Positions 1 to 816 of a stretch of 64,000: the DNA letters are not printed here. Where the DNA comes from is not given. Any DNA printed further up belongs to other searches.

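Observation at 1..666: Putative T6SS cargo protein with two glycine-zipper helices and no recognisable toxin domain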

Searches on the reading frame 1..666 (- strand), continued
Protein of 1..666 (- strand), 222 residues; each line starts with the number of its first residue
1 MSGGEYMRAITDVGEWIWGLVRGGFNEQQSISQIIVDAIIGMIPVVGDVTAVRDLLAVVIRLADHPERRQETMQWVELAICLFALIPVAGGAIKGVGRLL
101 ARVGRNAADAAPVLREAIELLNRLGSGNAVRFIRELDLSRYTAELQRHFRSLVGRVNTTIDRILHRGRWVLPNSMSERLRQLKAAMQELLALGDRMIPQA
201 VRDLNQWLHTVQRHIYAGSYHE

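Call 44: predict_structure(alignment_id=A4)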
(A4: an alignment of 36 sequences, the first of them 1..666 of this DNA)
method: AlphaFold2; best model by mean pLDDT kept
length: 222 residues; sequences in the alignment: 36
mean_pLDDT: 78.5   pTM: 0.74
mean pLDDT of the five models: 78.5, 78.1, 77.6, 76.3, 74.0
residues with pLDDT >= 90: 63; 70-90: 98; 50-70: 42; < 50: 19
segments of 3 or more residues with pLDDT < 50: 14-29, 44-46
pLDDT, mean of each block of 10 residues (from residue 1): 58 48 43 61 56 82 90 92 79 84 83 86 79 90 93 87 78 82 92 95 94 77 54
secondary structure, 60 per line:
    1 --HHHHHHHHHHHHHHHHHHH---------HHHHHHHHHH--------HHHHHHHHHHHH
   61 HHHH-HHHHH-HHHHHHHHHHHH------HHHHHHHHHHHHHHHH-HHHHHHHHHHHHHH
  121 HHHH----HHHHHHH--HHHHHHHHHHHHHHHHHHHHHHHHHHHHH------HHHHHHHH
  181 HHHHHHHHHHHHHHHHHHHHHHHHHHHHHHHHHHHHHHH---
elements in order: H3-21 H31-40 H49-64 H66-70 H72-83 H90-105 H107-124 H129-135 H138-166 H173-219

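Call 48: fold_search(model_id=the predicted structure, library=pdb)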
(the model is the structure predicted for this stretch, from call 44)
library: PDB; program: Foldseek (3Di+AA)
matches with E <= 10: 499; with E <= 0.001: 0
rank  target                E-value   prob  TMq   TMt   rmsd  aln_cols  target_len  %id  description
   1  6z0c_A                1.9e-01  0.23  0.18  0.19  18.1       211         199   14  Structure of in silico modelled artificial Maquette-3 protein (released 2021-03-17)
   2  6z0c_C                2.1e-01  0.23  0.18  0.20  20.2       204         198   13  Structure of in silico modelled artificial Maquette-3 protein (released 2021-03-17)
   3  5vju                  2.2e-01  0.21  0.18  0.20  18.8       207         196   12  De Novo Photosynthetic Reaction Center Protein Variant Equipped with His-Tyr H-bond, Heme B, and Cd(II) ions (released 2018-04-25)
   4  8d9o                  2.8e-01  0.20  0.18  0.20  21.0       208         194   13  De Novo Photosynthetic Reaction Center Protein in Apo-State (released 2022-09-28)
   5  7rky_R                2.9e-01  0.23  0.23  0.21  21.3       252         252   15  Binding mode of US27-Gi-scFv16 in OCL-state (released 2022-01-26)
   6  5vjs                  3.2e-01  0.20  0.18  0.20  19.2       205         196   13  De Novo Photosynthetic Reaction Center Protein Equipped with Heme B, a synthetic Zn porphyrin, and Zn(II) cations (released 2018-04-25)
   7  6r2g_A                3.4e-01  0.69  0.25  0.35  11.1       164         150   13  Crystal structure of a single-chain protein mimetic of the gp41 NHR trimer in complex with the synthetic CHR peptide C (released 2019-07-10)
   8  4tql_A                3.5e-01  0.33  0.24  0.24  22.7       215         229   11  Computationally designed three helix bundle (released 2014-10-15)
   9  3f4m                  3.9e-01  0.41  0.23  0.30  15.6       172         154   14  Crystal structure of TIPE2 (released 2009-03-17)
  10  6z0c_D                3.9e-01  0.28  0.23  0.25  20.1       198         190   14  Structure of in silico modelled artificial Maquette-3 protein (released 2021-03-17)
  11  2v0o_B                3.9e-01  0.28  0.23  0.19  33.6       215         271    9  FCHO2 F-BAR domain (released 2007-06-26)
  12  8d9p                  6.4e-01  0.23  0.24  0.25  15.7       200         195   14  De Novo Photosynthetic Reaction Center Protein Equipped with Heme B and Mn(II) cations (released 2022-09-28)
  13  6h7w_M                6.4e-01  0.14  0.19  0.19  30.8       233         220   12  Model of retromer-Vps5 complex assembled on membrane. (released 2018-09-26)
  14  9g71_A                7.0e-01  0.15  0.21  0.15  24.0       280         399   14  Cryo-EM structure of TTYH2 in complex with lipids in GDN (released 2025-05-21)
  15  5sv0_A                7.3e-01  0.21  0.22  0.22  18.7       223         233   10  Structure of the ExbB/ExbD complex from E. coli at pH 7.0 (released 2016-09-28)
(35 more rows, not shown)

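Call 57: search_protein_families(library=pfam, proteins=[L003:13200-14000:+], max_evalue=0.01)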
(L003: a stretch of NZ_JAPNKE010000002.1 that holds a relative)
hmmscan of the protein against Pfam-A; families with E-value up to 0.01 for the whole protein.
L003:13200-14000:+ (267 aa): 0 families

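Call 61: search_protein_families(library=pfam, alignment_id=A3, max_evalue=10)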
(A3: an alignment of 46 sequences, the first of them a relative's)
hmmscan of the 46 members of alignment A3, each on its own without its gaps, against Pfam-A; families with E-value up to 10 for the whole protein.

A. member 1, L003:10001-11401:+ (467 aa): 2 families
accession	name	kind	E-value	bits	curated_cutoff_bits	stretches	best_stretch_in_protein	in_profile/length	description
PF13430.11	DUF4112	-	0.00083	20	23.3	1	34-93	25-87/105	Domain of unknown function (DUF4112)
PF12963.12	DUF3852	-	0.2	12.5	25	1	19-86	31-94/107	Protein of unknown function (DUF3852)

B. families by the number of members that match (of 46 scanned): 36 families (the first 25 are shown)
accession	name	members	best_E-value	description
PF13430.11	DUF4112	46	0.00049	Domain of unknown function (DUF4112)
PF12963.12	DUF3852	10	0.0049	Protein of unknown function (DUF3852)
PF01442.23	Apolipoprotein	2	0.0076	Apolipoprotein A1/A4/E domain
PF18920.5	DUF5671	2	0.0096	Domain of unknown function (DUF5671)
PF09365.15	DUF2461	2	0.057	Conserved hypothetical protein (DUF2461)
PF22139.1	XPD_arch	2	0.076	DNA repair helicase XPD, arch domain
PF00216.26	Bac_DNA_binding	2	0.13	Bacterial DNA-binding protein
PF19432.4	RME-8_N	2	0.13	DNAJ protein RME-8 N-terminal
PF10303.14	DUF2408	1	0.011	Protein of unknown function (DUF2408)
PF20408.4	Abhydrolase_11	1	0.023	Alpha/beta hydrolase domain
PF02391.22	MoaE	1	0.032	MoaE protein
PF01384.25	PHO4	1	0.045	Phosphate transporter family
PF19795.4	DUF6279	1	0.046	Family of unknown function (DUF6279)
PF18977.5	DUF5713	1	0.047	Family of unknown function (DUF5713)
PF11640.13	TAN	1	0.048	Telomere-length maintenance and DNA damage repair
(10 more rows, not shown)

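Call 83: search_protein_representatives(alignment_id=A1)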
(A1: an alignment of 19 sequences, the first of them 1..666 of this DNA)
Query: 19 sequences, 332 profile positions. Proteins with E-value up to 0.001 (for the whole library): 797; up to 1e-10: 516; up to 1e-30: 117. The best 150 are listed.
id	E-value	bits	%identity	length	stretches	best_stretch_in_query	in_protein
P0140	1.0e-119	416.5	-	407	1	9-323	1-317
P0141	8.0e-116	403.8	-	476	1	10-329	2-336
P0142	3.1e-114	398.5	-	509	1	5-317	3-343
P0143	9.4e-111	387.1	-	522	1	1-318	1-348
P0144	1.4e-110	386.5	-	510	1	8-316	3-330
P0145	2.2e-109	382.6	-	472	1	15-328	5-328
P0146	4.7e-108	378.2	-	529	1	4-318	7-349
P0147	2.9e-107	375.6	-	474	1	13-322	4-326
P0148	1.6e-106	373.1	-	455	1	11-327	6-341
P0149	2.2e-105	369.5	-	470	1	12-318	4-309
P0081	2.3e-105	369.4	-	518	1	10-316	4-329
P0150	2.3e-105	369.4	-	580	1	6-326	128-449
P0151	1.1e-104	367.1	-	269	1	8-271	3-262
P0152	2.1e-104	366.2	-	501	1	6-324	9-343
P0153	3.8e-104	365.4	-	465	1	9-323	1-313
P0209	9.3e-38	147.2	-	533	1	14-218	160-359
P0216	8.0e-36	140.8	-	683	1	16-306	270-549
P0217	1.0e-35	140.5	-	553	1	9-217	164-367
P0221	1.3e-34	136.8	-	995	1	14-279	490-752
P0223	4.7e-34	135.0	-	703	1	13-218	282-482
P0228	2.2e-33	132.8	-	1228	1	13-218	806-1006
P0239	3.0e-32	129.0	-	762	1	11-251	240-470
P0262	3.9e-30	122.1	-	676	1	18-268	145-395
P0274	2.2e-28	116.3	-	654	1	16-232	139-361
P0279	1.0e-27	114.2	-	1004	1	7-225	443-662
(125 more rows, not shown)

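Call 85: search_protein_families(library=pfam, proteins=[P0209, P0217, P0221, P0223, P0228, P0239, P0262, P0274, P0279, P0216], max_evalue=0.01)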
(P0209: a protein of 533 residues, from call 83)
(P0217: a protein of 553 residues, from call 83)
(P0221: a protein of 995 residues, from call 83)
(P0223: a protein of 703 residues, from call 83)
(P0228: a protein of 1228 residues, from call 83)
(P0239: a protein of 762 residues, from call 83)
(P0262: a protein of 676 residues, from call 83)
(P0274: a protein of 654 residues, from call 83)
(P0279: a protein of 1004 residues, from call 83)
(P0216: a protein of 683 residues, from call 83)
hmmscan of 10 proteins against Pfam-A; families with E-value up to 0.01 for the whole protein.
P0209 (533 aa): 1 family
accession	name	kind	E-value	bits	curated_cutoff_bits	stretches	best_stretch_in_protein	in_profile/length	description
PF14436.11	EndoU_bacteria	-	8.6e-14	52.5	25.3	1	397-528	3-128/129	Bacterial EndoU nuclease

P0217 (553 aa): 1 family
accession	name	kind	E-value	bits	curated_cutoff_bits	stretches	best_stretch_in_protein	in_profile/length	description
PF11657.13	Activator-TraM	-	0.0024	18.2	24.4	0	280-376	19-113/142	Transcriptional activator TraM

P0221 (995 aa): 0 families

P0223 (703 aa): 3 families
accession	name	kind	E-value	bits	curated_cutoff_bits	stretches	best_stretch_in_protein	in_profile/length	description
PF15604.11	Ntox15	-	2e-28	99.8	22.5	1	540-699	4-152/153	Novel toxin 15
PF10106.14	DUF2345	-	1.7e-05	25.1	30.7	1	10-131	21-143/151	Uncharacterized protein conserved in bacteria (DUF2345)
PF17802.7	SpaA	-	0.0033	18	23.1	0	195-240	8-57/91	Prealbumin-like fold domain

P0228 (1228 aa): 2 families
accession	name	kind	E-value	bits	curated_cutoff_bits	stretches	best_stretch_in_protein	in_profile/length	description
PF05954.17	Phage_GPD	-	8.9e-26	91.2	30.1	1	24-319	2-304/305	Phage tail baseplate hub (GPD)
PF10106.14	DUF2345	-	1.1e-05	25.7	30.7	1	517-666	10-150/151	Uncharacterized protein conserved in bacteria (DUF2345)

P0239 (762 aa): 2 families
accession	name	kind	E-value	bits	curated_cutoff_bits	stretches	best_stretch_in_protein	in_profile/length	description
PF13665.11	Tox-PAAR-like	-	9e-34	116.3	31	1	22-127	3-107/108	Toxin PAAR-like domain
PF14412.12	AHH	-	1.4e-11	44.8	22.3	1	554-677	11-103/111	A nuclease family of the HNH/ENDO VII superfamily with conserved AHH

P0262 (676 aa): 2 families
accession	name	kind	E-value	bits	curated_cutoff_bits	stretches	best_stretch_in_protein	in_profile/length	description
PF01442.23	Apolipoprotein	-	0.00041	20.5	90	1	279-394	69-185/190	Apolipoprotein A1/A4/E domain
PF06008.19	Laminin_I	-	0.001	19.3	34.6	1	270-329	141-200/259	Laminin Domain I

P0274 (654 aa): 1 family
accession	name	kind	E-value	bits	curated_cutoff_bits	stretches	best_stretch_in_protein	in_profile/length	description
PF01442.23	Apolipoprotein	-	0.00015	21.9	90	1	268-351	16-100/190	Apolipoprotein A1/A4/E domain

P0279 (1004 aa): 0 families

P0216 (683 aa): 0 families

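Call 90: list_cluster_members(proteins=[P0038, P0043, P0103, P0095, P0049, P0021, P0239, P0223, P0209, P0228])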
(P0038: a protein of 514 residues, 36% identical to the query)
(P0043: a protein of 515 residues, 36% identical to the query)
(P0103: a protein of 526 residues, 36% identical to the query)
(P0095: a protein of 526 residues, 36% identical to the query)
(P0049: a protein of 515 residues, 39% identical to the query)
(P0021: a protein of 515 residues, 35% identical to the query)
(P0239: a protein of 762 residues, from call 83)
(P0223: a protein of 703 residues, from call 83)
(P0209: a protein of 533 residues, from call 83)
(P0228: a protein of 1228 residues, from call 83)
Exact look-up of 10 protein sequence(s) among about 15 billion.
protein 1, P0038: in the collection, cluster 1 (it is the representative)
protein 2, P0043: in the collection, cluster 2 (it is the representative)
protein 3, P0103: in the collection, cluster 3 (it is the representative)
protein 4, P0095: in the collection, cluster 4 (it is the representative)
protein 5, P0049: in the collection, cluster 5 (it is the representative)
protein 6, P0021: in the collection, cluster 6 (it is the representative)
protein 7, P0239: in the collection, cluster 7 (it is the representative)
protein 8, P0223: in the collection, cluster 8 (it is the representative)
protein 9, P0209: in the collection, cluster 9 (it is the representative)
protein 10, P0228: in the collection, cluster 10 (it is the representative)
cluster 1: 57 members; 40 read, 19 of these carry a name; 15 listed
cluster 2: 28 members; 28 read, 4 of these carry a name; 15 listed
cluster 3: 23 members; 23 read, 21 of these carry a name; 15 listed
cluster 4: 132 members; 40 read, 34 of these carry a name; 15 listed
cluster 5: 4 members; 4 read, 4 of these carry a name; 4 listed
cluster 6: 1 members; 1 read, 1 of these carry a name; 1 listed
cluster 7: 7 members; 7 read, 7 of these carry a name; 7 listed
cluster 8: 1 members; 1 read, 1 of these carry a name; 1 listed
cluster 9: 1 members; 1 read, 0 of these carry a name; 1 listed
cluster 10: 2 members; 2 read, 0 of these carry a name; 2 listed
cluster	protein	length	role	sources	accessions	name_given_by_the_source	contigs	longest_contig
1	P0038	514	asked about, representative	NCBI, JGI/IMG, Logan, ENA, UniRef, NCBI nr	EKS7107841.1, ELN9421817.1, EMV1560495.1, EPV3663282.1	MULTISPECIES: hypothetical protein [Enterobacter] | hypothetical protein | hypothetical protein n=1 Tax=Enterobacter TaxID=547 RepID=UPI00079C66B9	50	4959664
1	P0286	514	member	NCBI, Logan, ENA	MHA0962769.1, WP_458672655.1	hypothetical protein [Enterobacter cancerogenus]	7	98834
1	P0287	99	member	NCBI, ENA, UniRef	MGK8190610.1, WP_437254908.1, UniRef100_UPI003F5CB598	hypothetical protein [Enterobacter ludwigii] | hypothetical protein n=1 Tax=Enterobacter ludwigii TaxID=299767 RepID=UPI003F5CB598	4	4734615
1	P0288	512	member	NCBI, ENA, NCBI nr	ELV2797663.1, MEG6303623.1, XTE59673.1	hypothetical protein UXP06_03315 [Enterobacter ludwigii] | hypothetical protein [Enterobacter ludwigii]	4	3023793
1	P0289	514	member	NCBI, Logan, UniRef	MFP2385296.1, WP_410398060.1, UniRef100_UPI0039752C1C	hypothetical protein [Enterobacter ludwigii] | hypothetical protein n=1 Tax=Enterobacter ludwigii TaxID=299767 RepID=UPI0039752C1C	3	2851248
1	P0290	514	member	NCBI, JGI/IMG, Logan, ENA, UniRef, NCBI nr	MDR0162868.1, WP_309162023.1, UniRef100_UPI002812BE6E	hypothetical protein P7L84_04725 [Enterobacter ludwigii] | hypothetical protein n=1 Tax=Enterobacter ludwigii TaxID=299767 RepID=UPI002812BE6E | hypothetical protein [Enterobacter ludwigii]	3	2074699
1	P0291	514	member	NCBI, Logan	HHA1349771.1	TPA: hypothetical protein ACOEER_000801 [Enterobacter ludwigii]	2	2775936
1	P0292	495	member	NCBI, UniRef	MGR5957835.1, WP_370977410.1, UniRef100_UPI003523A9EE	hypothetical protein [Enterobacter ludwigii] | hypothetical protein n=1 Tax=Enterobacter ludwigii TaxID=299767 RepID=UPI003523A9EE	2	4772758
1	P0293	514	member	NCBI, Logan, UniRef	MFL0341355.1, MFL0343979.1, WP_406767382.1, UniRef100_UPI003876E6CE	hypothetical protein [Enterobacter ludwigii] | hypothetical protein n=1 Tax=Enterobacter ludwigii TaxID=299767 RepID=UPI003876E6CE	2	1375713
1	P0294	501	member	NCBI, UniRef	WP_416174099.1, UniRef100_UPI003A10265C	hypothetical protein [Enterobacter ludwigii] | hypothetical protein n=1 Tax=Enterobacter ludwigii TaxID=299767 RepID=UPI003A10265C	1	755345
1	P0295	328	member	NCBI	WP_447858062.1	hypothetical protein [Enterobacter ludwigii]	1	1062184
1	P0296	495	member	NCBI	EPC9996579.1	hypothetical protein ACR30C_004759 [Enterobacter ludwigii]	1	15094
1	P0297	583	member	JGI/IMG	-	hypothetical protein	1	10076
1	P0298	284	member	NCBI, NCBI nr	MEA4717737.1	hypothetical protein VBQ97_27795, partial [Klebsiella pneumoniae] | hypothetical protein [Klebsiella pneumoniae]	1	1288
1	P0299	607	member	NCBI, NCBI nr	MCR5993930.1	hypothetical protein HKW65_22495 [Enterobacter ludwigii] | hypothetical protein [Enterobacter ludwigii]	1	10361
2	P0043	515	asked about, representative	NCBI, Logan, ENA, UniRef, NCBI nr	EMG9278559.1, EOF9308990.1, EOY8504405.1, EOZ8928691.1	TPA: hypothetical protein ACU9Y0_000154 [Enterobacter cloacae] | hypothetical protein n=1 Tax=Enterobacter cloacae complex TaxID=354276 RepID=UPI00077BB94C | hypothetical protein [Enterobacter cloacae]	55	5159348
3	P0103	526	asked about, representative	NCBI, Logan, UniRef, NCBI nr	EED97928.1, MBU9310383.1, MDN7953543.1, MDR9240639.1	hypothetical protein [Burkholderia multivorans] | Uncharacterized protein n=1 Tax=Burkholderia multivorans TaxID=87883 ...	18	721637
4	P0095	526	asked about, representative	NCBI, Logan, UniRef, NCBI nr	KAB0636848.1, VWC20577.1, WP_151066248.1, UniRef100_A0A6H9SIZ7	hypothetical protein [Burkholderia latens] | Uncharacterized protein n=1 Tax=Burkholderia latens TaxID=488446 RepID=A0A6H9SIZ7_9BURK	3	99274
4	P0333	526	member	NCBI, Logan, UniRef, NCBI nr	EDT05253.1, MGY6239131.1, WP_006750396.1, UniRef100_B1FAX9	hypothetical protein [Burkholderia ambifaria] | Uncharacterized protein n=1 Tax=Burkholderia ambifaria IOP40-10 TaxID=396596 ...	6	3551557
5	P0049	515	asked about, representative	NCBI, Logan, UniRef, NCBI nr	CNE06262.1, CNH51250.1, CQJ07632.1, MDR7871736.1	hypothetical protein [Yersinia mollaretii] | Uncharacterized protein n=1 Tax=Yersinia mollaretii TaxID=33060 RepID=A0AA36LJ78_YERMO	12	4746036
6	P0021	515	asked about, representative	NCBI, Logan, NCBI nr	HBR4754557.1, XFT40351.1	TPA: hypothetical protein L9W62_000317 [Klebsiella pneumoniae] | hypothetical protein [Klebsiella pneumoniae]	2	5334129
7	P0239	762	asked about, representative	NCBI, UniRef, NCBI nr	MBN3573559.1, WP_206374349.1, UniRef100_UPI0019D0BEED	PAAR-like domain-containing protein [Vibrio neptunius] | PAAR-like domain-containing protein n=1 Tax=Vibrio neptunius TaxID=170651 ...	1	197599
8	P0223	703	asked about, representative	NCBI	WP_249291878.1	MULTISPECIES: polymorphic toxin type 15 domain-containing protein, partial ...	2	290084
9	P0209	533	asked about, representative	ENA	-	-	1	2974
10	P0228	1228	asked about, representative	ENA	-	-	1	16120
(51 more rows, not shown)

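Call 100: search_protein_families(library=pfam, alignment_id=A7, max_evalue=0.001)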
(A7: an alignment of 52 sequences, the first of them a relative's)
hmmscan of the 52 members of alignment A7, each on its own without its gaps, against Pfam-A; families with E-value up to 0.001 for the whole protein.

A. member 1, P0204 (381 aa): 0 families

B. families by the number of members that match (of 52 scanned): 15 families
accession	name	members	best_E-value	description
PF10106.14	DUF2345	7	1.1e-06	Uncharacterized protein conserved in bacteria (DUF2345)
PF15604.11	Ntox15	3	4.9e-31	Novel toxin 15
PF05954.17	Phage_GPD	3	2.1e-29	Phage tail baseplate hub (GPD)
PF18451.7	CdiA_C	3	9e-20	Contact-dependent growth inhibition CdiA C-terminal domain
PF01442.23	Apolipoprotein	3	0.00015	Apolipoprotein A1/A4/E domain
PF13665.11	Tox-PAAR-like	2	1e-34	Toxin PAAR-like domain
PF15542.11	Ntox50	2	6e-26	Bacterial toxin 50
PF15538.12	Ntox46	1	5.6e-16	Bacterial toxin 46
PF14436.11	EndoU_bacteria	1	8.6e-14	Bacterial EndoU nuclease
PF01129.24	ART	1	4.5e-12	NAD:arginine ADP-ribosyltransferase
PF14412.12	AHH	1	1.4e-11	A nuclease family of the HNH/ENDO VII superfamily with conserved AHH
PF03496.20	ADPrib_exo_Tox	1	1.7e-08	ADP-ribosyltransferase exoenzyme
PF08808.17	RES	1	4.2e-05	RES domain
PF14431.12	YwqJ-deaminase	1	0.00026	YwqJ-like deaminase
PF21724.2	DUF6861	1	0.00047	Family of unknown function (DUF6861)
